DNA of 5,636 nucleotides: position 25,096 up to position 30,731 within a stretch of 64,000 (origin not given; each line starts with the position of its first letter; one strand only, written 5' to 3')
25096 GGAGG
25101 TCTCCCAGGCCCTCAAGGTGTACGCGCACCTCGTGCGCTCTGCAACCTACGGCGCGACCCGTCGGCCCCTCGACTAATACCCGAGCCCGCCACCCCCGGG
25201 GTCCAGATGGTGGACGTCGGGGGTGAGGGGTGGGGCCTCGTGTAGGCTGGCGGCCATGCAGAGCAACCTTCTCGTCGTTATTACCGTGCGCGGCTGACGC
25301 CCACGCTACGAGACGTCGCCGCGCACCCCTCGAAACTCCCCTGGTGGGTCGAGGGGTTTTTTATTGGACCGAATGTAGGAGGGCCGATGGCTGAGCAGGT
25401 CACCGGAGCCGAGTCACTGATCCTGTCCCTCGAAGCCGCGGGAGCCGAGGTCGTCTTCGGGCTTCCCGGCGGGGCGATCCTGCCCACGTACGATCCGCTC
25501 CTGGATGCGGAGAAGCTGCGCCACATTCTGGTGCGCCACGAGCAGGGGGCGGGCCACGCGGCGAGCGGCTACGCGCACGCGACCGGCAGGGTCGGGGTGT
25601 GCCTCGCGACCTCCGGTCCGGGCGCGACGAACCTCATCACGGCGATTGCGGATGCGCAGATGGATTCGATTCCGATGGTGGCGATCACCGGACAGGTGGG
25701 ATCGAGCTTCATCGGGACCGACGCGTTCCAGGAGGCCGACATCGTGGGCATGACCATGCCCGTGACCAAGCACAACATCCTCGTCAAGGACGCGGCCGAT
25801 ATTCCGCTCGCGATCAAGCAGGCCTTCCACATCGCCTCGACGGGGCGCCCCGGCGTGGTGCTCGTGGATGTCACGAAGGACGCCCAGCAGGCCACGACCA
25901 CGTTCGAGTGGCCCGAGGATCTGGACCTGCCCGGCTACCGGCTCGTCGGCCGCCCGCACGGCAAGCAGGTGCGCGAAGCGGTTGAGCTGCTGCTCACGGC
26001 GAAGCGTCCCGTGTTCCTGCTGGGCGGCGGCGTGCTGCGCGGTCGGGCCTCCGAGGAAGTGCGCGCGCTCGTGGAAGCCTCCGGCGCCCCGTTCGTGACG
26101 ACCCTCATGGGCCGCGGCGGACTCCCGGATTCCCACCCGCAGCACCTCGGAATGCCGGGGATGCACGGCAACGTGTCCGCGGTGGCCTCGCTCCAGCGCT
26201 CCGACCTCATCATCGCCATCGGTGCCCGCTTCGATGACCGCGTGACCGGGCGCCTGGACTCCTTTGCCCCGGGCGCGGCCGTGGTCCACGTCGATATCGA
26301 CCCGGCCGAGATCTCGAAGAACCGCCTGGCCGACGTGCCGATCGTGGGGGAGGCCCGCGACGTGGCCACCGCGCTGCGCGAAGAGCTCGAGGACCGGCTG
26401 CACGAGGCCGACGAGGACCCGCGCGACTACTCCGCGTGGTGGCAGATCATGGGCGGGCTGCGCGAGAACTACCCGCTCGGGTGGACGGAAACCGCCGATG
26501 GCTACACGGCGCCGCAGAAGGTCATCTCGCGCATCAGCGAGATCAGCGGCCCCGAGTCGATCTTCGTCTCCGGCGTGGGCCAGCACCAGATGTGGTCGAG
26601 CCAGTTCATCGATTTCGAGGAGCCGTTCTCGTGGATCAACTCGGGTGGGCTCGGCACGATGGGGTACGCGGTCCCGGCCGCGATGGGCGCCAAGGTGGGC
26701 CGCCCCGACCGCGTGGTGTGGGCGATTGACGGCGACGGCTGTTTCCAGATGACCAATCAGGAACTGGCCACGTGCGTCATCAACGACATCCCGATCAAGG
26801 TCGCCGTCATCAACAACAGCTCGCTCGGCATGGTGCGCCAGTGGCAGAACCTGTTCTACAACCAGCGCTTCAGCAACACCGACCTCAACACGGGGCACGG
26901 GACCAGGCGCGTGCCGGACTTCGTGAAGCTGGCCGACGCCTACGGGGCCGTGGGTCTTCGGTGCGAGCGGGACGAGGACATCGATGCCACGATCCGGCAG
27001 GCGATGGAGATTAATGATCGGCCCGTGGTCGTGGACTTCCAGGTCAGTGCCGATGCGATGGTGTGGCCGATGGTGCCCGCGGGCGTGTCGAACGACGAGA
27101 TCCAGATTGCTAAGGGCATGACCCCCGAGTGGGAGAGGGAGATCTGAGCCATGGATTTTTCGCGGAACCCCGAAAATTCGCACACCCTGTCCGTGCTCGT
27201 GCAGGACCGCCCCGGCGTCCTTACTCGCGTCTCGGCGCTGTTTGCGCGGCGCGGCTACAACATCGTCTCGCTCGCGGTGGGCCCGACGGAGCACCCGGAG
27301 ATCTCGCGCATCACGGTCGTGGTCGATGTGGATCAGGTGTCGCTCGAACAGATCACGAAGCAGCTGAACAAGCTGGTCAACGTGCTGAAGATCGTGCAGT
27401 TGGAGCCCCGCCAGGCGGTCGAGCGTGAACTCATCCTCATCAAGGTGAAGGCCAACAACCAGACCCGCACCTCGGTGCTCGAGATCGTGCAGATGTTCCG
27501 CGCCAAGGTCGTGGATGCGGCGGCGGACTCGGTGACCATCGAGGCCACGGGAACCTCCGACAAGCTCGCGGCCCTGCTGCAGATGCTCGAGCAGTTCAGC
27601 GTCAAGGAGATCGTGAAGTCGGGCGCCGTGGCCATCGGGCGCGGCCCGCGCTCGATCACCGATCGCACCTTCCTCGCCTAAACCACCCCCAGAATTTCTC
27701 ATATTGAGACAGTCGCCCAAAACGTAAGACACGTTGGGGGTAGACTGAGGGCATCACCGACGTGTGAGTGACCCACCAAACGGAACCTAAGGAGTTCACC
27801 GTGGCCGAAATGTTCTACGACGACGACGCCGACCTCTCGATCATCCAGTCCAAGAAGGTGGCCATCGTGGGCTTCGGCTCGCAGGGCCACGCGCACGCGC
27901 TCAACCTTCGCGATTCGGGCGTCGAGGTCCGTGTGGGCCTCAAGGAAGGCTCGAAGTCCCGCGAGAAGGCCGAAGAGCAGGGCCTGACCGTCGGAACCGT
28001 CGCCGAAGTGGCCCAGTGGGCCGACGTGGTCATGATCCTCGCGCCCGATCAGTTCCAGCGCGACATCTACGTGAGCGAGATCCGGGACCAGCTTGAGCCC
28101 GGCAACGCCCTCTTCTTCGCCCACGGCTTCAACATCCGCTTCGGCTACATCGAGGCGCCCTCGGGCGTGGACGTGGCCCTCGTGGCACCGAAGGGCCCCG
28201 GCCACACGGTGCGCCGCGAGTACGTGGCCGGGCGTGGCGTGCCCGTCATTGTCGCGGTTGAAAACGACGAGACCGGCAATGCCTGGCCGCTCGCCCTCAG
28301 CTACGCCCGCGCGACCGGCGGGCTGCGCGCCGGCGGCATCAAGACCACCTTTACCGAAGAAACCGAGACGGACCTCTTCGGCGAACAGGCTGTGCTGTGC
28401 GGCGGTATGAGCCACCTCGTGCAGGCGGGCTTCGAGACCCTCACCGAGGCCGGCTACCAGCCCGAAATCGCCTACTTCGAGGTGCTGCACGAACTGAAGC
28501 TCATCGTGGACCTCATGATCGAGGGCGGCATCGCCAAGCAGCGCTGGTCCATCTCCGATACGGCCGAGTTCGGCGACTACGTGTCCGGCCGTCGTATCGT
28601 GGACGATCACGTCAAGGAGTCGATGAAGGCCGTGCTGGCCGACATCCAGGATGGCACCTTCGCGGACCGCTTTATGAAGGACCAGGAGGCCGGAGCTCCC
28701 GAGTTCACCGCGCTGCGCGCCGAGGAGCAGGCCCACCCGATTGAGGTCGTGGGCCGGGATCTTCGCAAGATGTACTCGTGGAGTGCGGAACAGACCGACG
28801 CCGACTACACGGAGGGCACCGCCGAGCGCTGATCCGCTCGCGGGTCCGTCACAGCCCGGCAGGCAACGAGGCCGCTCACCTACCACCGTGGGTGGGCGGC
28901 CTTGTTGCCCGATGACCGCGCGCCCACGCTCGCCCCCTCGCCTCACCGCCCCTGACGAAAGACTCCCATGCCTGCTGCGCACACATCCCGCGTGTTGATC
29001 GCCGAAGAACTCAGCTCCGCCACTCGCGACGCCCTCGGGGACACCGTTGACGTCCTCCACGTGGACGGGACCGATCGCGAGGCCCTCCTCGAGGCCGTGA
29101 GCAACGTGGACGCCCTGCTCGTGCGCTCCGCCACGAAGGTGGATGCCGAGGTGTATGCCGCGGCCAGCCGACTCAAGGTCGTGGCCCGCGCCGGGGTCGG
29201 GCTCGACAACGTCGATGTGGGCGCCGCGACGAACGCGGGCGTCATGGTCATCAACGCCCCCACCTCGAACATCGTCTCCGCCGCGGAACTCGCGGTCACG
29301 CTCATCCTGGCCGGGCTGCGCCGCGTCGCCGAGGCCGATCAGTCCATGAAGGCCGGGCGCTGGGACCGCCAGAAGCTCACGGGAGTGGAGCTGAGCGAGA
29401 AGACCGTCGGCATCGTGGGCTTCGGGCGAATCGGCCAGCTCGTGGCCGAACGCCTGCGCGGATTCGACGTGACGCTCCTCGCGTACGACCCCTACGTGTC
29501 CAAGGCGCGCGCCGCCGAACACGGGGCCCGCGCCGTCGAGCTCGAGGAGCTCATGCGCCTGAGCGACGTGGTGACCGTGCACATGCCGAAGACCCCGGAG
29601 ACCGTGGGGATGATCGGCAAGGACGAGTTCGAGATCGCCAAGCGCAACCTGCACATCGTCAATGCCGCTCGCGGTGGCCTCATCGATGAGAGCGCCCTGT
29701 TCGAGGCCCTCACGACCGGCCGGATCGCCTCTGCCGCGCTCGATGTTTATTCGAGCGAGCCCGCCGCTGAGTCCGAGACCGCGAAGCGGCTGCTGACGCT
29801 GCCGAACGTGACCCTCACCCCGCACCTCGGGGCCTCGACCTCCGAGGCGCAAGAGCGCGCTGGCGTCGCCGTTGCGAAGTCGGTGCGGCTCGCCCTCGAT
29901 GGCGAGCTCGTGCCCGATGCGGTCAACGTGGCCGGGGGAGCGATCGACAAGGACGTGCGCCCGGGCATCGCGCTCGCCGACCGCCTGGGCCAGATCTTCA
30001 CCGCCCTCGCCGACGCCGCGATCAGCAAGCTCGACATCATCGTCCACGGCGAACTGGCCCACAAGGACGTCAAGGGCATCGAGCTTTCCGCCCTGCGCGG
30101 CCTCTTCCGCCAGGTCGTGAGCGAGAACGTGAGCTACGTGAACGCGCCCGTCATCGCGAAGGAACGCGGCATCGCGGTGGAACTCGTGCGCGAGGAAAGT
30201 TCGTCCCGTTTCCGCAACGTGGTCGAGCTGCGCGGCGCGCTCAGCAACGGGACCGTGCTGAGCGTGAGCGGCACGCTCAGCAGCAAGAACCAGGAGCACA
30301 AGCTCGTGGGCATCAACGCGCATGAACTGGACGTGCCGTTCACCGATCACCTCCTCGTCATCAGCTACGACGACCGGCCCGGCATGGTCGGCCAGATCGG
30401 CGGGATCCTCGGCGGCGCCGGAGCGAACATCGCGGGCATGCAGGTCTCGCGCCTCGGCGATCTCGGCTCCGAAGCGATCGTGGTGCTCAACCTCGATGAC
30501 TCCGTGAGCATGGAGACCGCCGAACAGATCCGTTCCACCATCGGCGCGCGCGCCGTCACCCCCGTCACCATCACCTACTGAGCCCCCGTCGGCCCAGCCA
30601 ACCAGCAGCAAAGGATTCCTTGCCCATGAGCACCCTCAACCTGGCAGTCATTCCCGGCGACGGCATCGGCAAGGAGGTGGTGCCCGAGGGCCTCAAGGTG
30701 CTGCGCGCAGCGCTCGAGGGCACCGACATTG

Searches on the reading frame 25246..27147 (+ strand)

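Call 34: search_protein_families(library=pfam, max_evalue=0.00001, proteins=[window:25246-27147:+])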
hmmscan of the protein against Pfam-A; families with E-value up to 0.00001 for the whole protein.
window:25246-27147:+ (633 aa): 3 families
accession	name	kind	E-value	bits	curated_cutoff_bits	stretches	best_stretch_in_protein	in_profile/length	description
PF02775.26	TPP_enzyme_C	-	6.2e-54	182.3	21.9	1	443-598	1-151/151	Thiamine pyrophosphate enzyme, C-terminal TPP binding domain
PF00205.28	TPP_enzyme_M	-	1.1e-47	161.6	30.4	1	242-377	1-137/137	Thiamine pyrophosphate enzyme, central domain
PF02776.23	TPP_enzyme_N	-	3.2e-39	133.8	26.8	1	53-169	2-119/119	Thiamine pyrophosphate enzyme, N-terminal TPP binding domain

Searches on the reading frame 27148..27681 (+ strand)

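Call 34: search_protein_families(library=pfam, max_evalue=0.00001, proteins=[window:27148-27681:+])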
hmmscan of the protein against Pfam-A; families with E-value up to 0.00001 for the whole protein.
window:27148-27681:+ (177 aa): 5 families
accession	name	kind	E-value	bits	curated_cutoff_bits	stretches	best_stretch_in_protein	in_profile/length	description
PF10369.15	ALS_ss_C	-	6.9e-28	96.9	23.2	1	93-166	1-74/74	Small subunit of acetolactate synthase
PF22629.2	ACT_AHAS_ss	-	2.6e-26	92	27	1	14-81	1-67/67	AHAS small subunit-like ACT domain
PF01842.31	ACT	-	1.2e-18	66.9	27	1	12-77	1-65/66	ACT domain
PF13710.12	ACT_5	-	9.7e-16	57.8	27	1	20-82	1-62/62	ACT domain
PF13291.12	ACT_4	-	1.6e-06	29.2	27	1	13-82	8-78/80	ACT domain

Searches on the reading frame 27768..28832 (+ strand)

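Call 34: search_protein_families(library=pfam, max_evalue=0.00001, proteins=[window:27768-28832:+])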
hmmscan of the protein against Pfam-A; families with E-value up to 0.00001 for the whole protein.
window:27768-28832:+ (354 aa): 4 families
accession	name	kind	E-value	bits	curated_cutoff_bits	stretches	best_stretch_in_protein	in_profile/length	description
PF07991.19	KARI_N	-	5.4e-73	244.4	20.6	1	26-189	2-165/165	Acetohydroxy acid isomeroreductase, NADPH-binding domain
PF01450.25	KARI_C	-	1.2e-61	207.6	29.1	1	195-338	1-144/144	Ketol-acid reductoisomerase, C-terminal domain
PF02826.25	2-Hacid_dh_C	-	9.3e-07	28.8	25.1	1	24-94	32-101/178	D-isomer specific 2-hydroxyacid dehydrogenase, NAD binding domain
PF03807.23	F420_oxidored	-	3.6e-06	27.9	21.6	1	30-96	1-71/94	NADP oxidoreductase coenzyme F420-dependent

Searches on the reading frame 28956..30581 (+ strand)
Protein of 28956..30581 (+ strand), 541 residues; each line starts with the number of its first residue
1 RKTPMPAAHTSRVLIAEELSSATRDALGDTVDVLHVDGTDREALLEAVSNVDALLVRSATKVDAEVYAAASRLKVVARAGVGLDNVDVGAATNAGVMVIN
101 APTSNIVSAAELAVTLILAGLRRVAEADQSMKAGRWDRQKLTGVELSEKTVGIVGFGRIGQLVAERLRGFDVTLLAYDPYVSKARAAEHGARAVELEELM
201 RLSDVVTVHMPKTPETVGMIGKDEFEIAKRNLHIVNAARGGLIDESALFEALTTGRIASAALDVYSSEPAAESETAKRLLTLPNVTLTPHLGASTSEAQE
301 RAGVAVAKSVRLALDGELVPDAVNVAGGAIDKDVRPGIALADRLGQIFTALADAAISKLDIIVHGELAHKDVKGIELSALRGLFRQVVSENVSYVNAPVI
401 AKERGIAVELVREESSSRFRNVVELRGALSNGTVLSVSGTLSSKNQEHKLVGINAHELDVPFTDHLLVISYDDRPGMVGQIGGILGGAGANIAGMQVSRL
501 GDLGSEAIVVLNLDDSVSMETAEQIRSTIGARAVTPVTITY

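Call 34: search_protein_families(library=pfam, max_evalue=0.00001, proteins=[window:28956-30581:+])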
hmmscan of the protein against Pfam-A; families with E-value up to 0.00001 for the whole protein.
window:28956-30581:+ (541 aa): 5 families
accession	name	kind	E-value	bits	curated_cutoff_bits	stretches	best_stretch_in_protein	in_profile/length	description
PF02826.25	2-Hacid_dh_C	-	1.9e-59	200.5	25.1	1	115-292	2-178/178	D-isomer specific 2-hydroxyacid dehydrogenase, NAD binding domain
PF00389.36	2-Hacid_dh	-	1e-33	116.3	24.6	1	13-324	1-134/134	D-isomer specific 2-hydroxyacid dehydrogenase, catalytic domain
PF19304.4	PGDH_inter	-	1.5e-23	83.6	27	1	334-453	2-118/119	D-3-phosphoglycerate dehydrogenase intervening domain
PF01842.31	ACT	-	1.3e-10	41.3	27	1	466-527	2-63/66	ACT domain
PF07991.19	KARI_N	-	5.5e-06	26.5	20.6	0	146-212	2-70/165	Acetohydroxy acid isomeroreductase, NADPH-binding domain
